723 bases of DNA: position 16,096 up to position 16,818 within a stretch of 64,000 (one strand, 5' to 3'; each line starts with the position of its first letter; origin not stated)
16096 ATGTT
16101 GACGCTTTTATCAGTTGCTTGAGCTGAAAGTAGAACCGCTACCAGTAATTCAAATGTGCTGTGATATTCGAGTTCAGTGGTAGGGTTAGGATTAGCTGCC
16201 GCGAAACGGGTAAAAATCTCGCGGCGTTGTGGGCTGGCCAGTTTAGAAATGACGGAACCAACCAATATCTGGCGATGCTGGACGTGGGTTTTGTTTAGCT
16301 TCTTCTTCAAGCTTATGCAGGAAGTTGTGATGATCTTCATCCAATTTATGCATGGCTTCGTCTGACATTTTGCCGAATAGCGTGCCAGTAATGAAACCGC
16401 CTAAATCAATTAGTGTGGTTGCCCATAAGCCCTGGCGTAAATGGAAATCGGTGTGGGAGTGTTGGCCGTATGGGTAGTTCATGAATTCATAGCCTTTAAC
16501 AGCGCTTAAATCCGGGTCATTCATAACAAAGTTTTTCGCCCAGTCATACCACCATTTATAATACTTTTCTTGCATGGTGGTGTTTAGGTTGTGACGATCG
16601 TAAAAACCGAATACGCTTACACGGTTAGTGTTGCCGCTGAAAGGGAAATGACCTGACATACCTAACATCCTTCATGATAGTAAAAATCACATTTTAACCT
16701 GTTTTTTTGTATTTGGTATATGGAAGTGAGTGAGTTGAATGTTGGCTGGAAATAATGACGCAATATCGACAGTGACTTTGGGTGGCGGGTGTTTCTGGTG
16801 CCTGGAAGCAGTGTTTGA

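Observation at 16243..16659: Unrecognised His/Trp-rich 138-aa protein with high-expression codon bias leading the nth operon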

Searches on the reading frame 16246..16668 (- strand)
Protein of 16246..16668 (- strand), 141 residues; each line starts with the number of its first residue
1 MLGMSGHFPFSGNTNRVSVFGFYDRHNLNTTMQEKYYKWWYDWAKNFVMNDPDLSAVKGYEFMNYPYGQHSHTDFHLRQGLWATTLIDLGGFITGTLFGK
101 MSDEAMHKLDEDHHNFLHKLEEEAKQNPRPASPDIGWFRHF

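Call 4: search_protein_families(library=pfam, proteins=[window:16246-16668:-], max_evalue=10)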
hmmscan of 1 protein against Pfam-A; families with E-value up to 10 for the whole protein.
window:16246-16668:- (141 aa): 1 family
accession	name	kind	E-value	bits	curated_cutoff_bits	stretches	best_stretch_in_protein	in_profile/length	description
PF12468.15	LRR_TTSS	-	0.039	14.6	21.9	1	21-46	16-42/54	Type III secretion system leucine rich repeat protein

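Call 5: search_protein_families(library=ncbifam, proteins=[window:16246-16668:-], max_evalue=10)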
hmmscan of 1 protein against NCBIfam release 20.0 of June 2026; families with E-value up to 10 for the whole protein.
window:16246-16668:- (141 aa): 1 family
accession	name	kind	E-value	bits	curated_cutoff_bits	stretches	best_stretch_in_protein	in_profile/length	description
NF040790.2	glucon_galact_dh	equivalog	0.12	11.1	750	1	28-53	318-343/390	bifunctional D-gluconate/D-galactonate dehydratase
